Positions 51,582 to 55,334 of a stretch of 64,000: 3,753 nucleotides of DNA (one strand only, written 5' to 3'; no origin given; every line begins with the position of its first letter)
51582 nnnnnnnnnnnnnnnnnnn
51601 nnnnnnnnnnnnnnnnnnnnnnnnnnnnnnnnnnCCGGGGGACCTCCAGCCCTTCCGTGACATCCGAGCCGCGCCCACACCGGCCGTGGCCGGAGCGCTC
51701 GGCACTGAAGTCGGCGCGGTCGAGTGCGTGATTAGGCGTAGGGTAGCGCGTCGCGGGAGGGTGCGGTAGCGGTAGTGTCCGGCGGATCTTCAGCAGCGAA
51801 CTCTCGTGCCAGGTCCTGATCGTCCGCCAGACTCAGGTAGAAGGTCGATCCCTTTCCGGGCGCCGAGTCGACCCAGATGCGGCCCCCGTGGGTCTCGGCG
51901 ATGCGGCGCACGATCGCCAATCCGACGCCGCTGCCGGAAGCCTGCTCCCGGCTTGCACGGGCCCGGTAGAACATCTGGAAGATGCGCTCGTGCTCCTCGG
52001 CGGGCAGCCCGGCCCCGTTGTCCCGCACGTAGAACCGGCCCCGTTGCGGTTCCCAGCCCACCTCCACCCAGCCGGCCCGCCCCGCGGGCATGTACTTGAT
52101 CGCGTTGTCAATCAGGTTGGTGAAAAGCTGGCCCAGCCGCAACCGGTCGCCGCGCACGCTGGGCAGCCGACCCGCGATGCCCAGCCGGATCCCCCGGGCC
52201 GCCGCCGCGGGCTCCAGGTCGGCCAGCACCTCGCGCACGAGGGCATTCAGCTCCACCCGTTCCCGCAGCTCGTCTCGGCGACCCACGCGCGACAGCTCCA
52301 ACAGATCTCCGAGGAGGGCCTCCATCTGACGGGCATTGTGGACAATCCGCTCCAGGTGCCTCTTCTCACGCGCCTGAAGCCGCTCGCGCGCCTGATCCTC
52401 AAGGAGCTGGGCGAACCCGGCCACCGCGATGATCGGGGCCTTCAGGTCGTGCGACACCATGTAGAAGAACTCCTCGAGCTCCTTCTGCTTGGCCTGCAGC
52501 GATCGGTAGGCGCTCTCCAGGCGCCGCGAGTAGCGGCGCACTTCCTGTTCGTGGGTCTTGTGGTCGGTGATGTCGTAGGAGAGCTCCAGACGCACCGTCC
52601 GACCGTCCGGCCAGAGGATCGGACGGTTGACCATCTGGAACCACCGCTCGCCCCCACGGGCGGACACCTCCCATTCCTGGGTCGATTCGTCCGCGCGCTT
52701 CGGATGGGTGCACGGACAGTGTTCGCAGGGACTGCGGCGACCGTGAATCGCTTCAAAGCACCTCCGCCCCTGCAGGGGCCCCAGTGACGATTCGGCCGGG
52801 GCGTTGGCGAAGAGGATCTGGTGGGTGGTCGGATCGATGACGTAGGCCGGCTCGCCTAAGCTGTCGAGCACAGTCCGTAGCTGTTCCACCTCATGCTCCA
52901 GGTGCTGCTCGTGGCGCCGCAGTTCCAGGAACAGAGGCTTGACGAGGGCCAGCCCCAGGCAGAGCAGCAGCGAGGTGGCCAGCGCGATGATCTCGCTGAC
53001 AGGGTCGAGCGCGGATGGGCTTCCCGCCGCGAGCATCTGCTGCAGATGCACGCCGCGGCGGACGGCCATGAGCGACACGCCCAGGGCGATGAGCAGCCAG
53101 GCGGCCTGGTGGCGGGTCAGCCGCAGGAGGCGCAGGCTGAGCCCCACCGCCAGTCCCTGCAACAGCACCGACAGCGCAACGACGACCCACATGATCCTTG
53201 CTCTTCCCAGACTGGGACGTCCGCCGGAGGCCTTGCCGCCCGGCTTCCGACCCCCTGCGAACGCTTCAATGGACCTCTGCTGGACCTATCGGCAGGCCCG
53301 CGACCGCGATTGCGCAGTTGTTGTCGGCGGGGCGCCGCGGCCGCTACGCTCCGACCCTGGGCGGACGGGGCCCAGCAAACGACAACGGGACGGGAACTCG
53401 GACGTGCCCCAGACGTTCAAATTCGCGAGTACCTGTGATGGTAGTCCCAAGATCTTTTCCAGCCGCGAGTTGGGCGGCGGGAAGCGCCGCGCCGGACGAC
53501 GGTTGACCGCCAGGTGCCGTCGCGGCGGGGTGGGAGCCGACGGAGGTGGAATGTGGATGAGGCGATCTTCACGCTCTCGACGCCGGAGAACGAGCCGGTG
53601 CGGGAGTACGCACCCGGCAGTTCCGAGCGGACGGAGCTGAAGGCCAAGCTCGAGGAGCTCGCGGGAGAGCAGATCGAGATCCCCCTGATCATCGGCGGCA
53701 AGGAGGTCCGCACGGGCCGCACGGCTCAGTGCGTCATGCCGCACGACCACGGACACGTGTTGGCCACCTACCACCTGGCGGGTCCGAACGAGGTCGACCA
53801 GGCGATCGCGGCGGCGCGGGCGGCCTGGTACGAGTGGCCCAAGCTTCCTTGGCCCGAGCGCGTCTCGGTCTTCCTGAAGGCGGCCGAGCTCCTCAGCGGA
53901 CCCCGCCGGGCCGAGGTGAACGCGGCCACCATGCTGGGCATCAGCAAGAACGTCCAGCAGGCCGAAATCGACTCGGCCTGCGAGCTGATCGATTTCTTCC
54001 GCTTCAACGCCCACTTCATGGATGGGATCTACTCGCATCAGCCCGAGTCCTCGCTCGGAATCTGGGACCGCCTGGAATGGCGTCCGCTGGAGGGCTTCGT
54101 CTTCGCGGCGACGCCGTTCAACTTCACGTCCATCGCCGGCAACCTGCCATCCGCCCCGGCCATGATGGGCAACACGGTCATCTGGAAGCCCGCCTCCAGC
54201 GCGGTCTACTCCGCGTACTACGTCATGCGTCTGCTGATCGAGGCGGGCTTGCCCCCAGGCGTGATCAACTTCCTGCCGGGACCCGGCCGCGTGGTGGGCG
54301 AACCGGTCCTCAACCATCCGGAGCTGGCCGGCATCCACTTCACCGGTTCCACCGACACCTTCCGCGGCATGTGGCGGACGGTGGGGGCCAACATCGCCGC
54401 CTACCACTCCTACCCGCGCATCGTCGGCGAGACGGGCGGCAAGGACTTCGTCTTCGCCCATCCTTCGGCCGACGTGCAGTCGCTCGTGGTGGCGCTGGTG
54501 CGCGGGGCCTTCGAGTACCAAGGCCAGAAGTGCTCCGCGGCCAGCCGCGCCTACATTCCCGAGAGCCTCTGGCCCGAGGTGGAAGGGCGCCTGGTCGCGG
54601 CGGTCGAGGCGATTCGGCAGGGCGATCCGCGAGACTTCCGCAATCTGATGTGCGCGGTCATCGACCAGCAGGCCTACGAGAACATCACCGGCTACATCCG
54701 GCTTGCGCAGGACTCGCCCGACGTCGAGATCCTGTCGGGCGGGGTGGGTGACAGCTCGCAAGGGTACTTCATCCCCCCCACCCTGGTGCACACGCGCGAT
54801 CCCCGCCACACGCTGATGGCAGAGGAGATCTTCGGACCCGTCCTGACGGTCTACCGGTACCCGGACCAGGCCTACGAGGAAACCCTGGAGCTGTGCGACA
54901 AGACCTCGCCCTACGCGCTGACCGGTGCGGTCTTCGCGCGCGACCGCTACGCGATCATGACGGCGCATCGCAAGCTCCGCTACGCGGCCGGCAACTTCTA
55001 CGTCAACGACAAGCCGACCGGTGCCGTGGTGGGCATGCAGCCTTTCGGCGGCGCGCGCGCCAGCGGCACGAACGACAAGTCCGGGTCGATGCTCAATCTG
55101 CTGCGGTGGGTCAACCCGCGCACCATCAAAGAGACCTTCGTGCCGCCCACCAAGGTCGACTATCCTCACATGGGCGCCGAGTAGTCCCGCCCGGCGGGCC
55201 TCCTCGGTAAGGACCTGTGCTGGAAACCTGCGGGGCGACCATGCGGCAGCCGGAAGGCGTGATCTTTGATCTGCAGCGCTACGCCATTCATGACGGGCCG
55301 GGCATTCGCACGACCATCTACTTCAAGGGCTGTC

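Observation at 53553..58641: pruA - GRE-activase - glycyl radical enzyme operon: candidate anaerobic (hydroxy)proline-to-glutamate route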

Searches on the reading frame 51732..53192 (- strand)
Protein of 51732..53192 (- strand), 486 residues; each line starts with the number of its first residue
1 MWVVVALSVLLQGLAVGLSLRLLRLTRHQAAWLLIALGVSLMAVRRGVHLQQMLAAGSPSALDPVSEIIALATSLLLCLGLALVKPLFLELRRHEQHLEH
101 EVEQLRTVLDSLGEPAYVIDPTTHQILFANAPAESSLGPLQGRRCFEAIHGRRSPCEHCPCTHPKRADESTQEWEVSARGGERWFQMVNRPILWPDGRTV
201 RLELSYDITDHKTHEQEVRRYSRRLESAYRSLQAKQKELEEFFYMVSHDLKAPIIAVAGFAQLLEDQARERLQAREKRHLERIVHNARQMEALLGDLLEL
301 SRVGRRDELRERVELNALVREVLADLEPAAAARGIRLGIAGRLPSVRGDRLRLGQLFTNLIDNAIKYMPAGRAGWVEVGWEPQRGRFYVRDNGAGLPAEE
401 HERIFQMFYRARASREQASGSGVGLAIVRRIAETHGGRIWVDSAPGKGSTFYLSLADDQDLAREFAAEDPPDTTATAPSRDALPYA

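Call 13: search_protein_families(library=pfam, proteins=[window:51732-53192:-], max_evalue=0.0001)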
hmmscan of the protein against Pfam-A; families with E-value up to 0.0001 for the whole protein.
window:51732-53192:- (486 aa): 2 families
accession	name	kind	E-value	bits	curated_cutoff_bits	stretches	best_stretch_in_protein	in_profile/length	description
PF02518.31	HATPase_c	-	1.1e-31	110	26.4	1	348-456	1-108/111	Histidine kinase-, DNA gyrase B-, and HSP90-like ATPase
PF00512.31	HisKA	-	5.7e-13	49.1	26.9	1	239-303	2-63/66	His Kinase A (phospho-acceptor) domain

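Call 15: search_protein_families(library=ncbifam, proteins=[window:51732-53192:-], max_evalue=0.001)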
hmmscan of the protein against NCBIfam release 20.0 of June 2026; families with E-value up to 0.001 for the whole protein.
window:51732-53192:- (486 aa): 77 families (the best 25 are shown)
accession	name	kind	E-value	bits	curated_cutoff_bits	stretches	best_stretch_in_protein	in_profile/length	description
NF046044.1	PnpS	equivalog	7.2e-51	173.4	400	1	239-455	170-389/390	two-component system histidine kinase PnpS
TIGR02966.1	phoR_proteo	equivalog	1.3e-47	162.5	334.2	1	240-453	115-331/333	phosphate regulon sensor histidine kinase PhoR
NF006800.0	PRK09303.1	equivalog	3.2e-42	144.9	342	1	224-455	136-375/383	histidine kinase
NF047465.1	hybrid_HK_LvrA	exception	8.3e-40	136.5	1200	1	224-455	585-816/819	hybrid histidine kinase/response regulator LvrA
NF008312.0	PRK11100.1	equivalog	2.4e-38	132.2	356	1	212-456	230-473/477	two-component system sensor histidine kinase CreC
NF041880.1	EPS_EpsF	equivalog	1.1e-37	129.7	900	1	228-454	263-490/492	response regulator EpsF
TIGR02956.1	TMAO_torS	equivalog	2.8e-36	125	676.5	1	227-456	456-681/967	TMAO reductase system sensor histidine kinase/response regulator TorS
NF041735.1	hist_kin_RppB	equivalog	3.1e-36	125.1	400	1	237-455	214-437/438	two-component system sensor histidine kinase RppB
NF033092.0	HK_WalK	equivalog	1.2e-35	123.2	725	1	236-455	369-592/594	cell wall metabolism sensor histidine kinase WalK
NF008302.0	PRK11091.1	equivalog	4e-35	121.2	838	1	173-457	230-505/779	aerobic respiration two-component sensor histidine kinase ArcB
NF038297.2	hybrid_HK_HrmK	equivalog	2.5e-34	118.9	725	1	216-460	212-460/607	hybrid histidine kinase/response regulator HrmK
NF040691.1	MtrAB_MtrB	equivalog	3e-34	118.9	450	1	241-457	273-492/507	MtrAB system histidine kinase MtrB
TIGR01386.1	cztS_silS_copS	subfamily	3.8e-33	115.2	292.55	1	212-455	214-456/457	heavy metal sensor histidine kinase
NF045595.1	HK_scytonemin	equivalog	1.9e-32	112.5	865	1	179-454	359-632/637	scytonemin biosynthesis sensor histidine kinase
NF008468.0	PRK11360.1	equivalog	2.5e-32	112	646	1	239-456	396-607/616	two-component system sensor histidine kinase AtoS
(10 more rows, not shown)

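Call 63: search_protein_families(library=pfam, proteins=[window:51732-53192:-], max_evalue=0.1)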
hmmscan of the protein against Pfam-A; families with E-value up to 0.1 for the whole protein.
window:51732-53192:- (486 aa): 6 families
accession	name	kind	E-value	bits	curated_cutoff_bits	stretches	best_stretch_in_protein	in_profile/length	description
PF02518.31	HATPase_c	-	1.1e-31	110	26.4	1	348-456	1-108/111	Histidine kinase-, DNA gyrase B-, and HSP90-like ATPase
PF00512.31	HisKA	-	5.7e-13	49.1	26.9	1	239-303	2-63/66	His Kinase A (phospho-acceptor) domain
PF00989.32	PAS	-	0.00082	19.8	22.6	1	103-198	1-102/113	PAS fold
PF08448.16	PAS_4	-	0.0014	19.2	23.1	1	109-211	1-108/110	PAS fold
PF13589.12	HATPase_c_3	-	0.0032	17.9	25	1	359-425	9-77/137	Histidine kinase-, DNA gyrase B-, and HSP90-like ATPase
PF13188.13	PAS_8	-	0.027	14.8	21.8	1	103-143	1-41/65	PAS domain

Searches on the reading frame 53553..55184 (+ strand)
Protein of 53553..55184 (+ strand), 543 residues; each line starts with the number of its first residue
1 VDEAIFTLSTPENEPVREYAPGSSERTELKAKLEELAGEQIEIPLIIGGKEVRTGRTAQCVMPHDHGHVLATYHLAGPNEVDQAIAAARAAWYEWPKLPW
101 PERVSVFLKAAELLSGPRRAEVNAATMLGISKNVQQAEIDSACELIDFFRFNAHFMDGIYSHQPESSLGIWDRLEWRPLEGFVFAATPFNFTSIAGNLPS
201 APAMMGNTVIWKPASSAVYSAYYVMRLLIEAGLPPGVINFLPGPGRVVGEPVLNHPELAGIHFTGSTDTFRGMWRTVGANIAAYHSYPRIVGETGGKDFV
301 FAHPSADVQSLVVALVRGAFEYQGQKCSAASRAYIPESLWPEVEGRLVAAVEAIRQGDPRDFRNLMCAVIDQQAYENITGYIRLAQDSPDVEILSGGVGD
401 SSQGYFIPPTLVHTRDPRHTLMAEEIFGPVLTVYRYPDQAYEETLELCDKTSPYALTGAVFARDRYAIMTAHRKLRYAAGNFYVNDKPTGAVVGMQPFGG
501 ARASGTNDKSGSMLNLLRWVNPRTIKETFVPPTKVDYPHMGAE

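Call 6: search_protein_families(library=ncbifam, proteins=[window:53553-55184:+], max_evalue=0.00001)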
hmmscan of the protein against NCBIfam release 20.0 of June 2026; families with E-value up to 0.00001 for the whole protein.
window:53553-55184:+ (543 aa): 38 families (the best 25 are shown)
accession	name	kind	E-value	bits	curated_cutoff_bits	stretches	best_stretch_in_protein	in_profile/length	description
TIGR01236.1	D1pyr5carbox1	equivalog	5.2e-238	791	613.6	1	13-540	2-532/533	L-glutamate gamma-semialdehyde dehydrogenase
NF002852.0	PRK03137.1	subfamily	1.1e-108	364.2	648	1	12-529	6-514/514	L-glutamate gamma-semialdehyde dehydrogenase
TIGR01237.1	D1pyr5carbox2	equivalog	6.7e-103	345.2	659.65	1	31-529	23-511/511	L-glutamate gamma-semialdehyde dehydrogenase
NF008869.0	PRK11904.1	equivalog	5.1e-76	256.3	747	1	24-526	535-1025/1042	bifunctional proline dehydrogenase/L-glutamate gamma-semialdehyde dehydrogenase PutA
TIGR01238.1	D1pyr5carbox3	equivalog_domain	1.2e-63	215.4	485.2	1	26-520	21-496/500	L-glutamate gamma-semialdehyde dehydrogenase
NF010000.0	PRK13473.1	subfamily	4.6e-60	203.6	615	1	45-506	5-452/475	aminobutyraldehyde dehydrogenase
NF008772.0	PRK11809.1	equivalog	3.9e-59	200.3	1750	1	46-523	650-1110/1318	trifunctional transcriptional regulator/proline dehydrogenase/L-glutamate gamma-semialdehyde dehydrogenase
NF042993.1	AlphKGSA_gudD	equivalog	9.4e-57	192.8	770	1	51-508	14-461/481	alpha-ketoglutaric semialdehyde dehydrogenase GucD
NF006916.0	PRK09407.1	equivalog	3.6e-56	190.9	521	1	53-528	31-493/526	succinic semialdehyde dehydrogenase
TIGR01804.1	BADH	equivalog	1.8e-55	188.3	668.6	1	53-511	10-456/467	betaine-aldehyde dehydrogenase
NF052305.1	DioxValDhHalo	equivalog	2.2e-55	188.5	750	1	51-507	15-460/483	2,5-dioxovalerate dehydrogenase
NF040792.1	glyc_ald_dh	equivalog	1.6e-54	185.6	760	1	65-495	24-444/488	D-glyceraldehyde dehydrogenase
TIGR02299.1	HpaE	equivalog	2e-54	185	638.35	1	47-512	5-462/488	5-carboxymethyl-2-hydroxymuconate semialdehyde dehydrogenase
NF045736.1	PaDhStyDRhodo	equivalog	3.2e-54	184.3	800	1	66-508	27-459/479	phenylacetaldehyde dehydrogenase StyD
NF009725.0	PRK13252.1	equivalog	5.4e-53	180.1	593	1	48-511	12-464/488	betaine-aldehyde dehydrogenase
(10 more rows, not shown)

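Call 7: search_protein_families(library=pfam, proteins=[window:53553-55184:+], max_evalue=0.00001)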
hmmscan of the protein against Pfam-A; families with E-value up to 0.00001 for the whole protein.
window:53553-55184:+ (543 aa): 1 family
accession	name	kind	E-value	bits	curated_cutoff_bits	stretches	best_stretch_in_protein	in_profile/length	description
PF00171.27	Aldedh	-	3.3e-99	332.9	23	1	56-512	7-449/461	Aldehyde dehydrogenase family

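Call 44: list_cluster_members(proteins=[P0001, window:53553-55184:+, P0005, P0004])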
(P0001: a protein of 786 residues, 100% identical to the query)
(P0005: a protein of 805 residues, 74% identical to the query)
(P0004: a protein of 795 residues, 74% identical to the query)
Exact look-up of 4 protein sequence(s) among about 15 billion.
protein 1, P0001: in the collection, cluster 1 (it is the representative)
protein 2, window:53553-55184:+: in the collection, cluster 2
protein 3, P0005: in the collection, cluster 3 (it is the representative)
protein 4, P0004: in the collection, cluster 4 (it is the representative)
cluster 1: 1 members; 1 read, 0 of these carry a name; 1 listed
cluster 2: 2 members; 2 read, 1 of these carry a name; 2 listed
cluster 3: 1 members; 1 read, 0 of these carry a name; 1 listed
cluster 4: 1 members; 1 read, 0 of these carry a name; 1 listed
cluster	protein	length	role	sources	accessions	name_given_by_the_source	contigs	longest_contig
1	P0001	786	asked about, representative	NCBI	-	-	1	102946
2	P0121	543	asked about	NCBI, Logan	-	-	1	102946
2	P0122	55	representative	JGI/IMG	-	8-amino-7-oxononanoate synthase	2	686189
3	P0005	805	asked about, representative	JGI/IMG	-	-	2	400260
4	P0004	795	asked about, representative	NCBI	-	-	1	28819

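Call 45: search_solved_structures(query=window:53553-55184:+, max_evalue=1e-60, show_alignments=1)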
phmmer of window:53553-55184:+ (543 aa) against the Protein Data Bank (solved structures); distinct sequences matched with E-value up to 1e-60: 16.
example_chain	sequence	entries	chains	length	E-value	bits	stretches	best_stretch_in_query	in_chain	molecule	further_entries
4idm_A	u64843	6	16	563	4.3e-186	623.1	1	4-542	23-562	Delta-1-pyrroline-5-carboxylate dehydrogenase | 1-pyrroline-5-carboxylate dehydrogenase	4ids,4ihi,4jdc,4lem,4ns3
4oe5_A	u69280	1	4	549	1.5e-171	575.1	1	12-539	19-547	Delta-1-pyrroline-5-carboxylate dehydrogenase, mitochondrial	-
8rkq_A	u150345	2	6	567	1.7e-171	574.9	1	12-539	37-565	Delta-1-pyrroline-5-carboxylate dehydrogenase, mitochondrial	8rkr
3v9g_A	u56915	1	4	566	1.7e-171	574.9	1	12-539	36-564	Delta-1-pyrroline-5-carboxylate dehydrogenase, mitochondrial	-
3v9h_A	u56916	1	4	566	4.5e-171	573.5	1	12-539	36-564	Delta-1-pyrroline-5-carboxylate dehydrogenase, mitochondrial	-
3v9i_A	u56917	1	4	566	1.2e-170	572.2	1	12-539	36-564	Delta-1-pyrroline-5-carboxylate dehydrogenase, mitochondrial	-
3v9j_A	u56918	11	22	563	1.6e-170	571.7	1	12-537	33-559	Delta-1-pyrroline-5-carboxylate dehydrogenase, mitochondrial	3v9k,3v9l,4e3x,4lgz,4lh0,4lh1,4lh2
4oe4_A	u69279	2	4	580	1.1e-145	489.7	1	13-539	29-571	Delta-1-pyrroline-5-carboxylate dehydrogenase, mitochondrial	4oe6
3qan_A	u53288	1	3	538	3.1e-79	270.4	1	36-530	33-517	1-pyrroline-5-carboxylate dehydrogenase 1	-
3rjl_A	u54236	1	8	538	2.8e-77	263.9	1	29-530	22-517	1-pyrroline-5-carboxylate dehydrogenase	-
4nm9_A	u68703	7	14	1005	2.6e-76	260.8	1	43-528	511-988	Proline dehydrogenase and Delta-1-pyrroline-5-carboxylate dehydrogenase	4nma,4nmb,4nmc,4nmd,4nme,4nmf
7na0_A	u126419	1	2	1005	2.6e-76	260.8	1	43-528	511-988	Bifunctional protein PutA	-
2bhp_A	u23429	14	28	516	4.1e-73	250.2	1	11-527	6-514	1-PYRROLINE-5-CARBOXYLATE DEHYDROGENASE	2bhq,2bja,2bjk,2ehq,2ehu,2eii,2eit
4k57_A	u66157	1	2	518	4.1e-73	250.2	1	10-527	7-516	Delta-1-pyrroline-5-carboxylate dehydrogenase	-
1uzb_A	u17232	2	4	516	2.1e-72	247.9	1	11-527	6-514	1-PYRROLINE-5-CARBOXYLATE DEHYDROGENASE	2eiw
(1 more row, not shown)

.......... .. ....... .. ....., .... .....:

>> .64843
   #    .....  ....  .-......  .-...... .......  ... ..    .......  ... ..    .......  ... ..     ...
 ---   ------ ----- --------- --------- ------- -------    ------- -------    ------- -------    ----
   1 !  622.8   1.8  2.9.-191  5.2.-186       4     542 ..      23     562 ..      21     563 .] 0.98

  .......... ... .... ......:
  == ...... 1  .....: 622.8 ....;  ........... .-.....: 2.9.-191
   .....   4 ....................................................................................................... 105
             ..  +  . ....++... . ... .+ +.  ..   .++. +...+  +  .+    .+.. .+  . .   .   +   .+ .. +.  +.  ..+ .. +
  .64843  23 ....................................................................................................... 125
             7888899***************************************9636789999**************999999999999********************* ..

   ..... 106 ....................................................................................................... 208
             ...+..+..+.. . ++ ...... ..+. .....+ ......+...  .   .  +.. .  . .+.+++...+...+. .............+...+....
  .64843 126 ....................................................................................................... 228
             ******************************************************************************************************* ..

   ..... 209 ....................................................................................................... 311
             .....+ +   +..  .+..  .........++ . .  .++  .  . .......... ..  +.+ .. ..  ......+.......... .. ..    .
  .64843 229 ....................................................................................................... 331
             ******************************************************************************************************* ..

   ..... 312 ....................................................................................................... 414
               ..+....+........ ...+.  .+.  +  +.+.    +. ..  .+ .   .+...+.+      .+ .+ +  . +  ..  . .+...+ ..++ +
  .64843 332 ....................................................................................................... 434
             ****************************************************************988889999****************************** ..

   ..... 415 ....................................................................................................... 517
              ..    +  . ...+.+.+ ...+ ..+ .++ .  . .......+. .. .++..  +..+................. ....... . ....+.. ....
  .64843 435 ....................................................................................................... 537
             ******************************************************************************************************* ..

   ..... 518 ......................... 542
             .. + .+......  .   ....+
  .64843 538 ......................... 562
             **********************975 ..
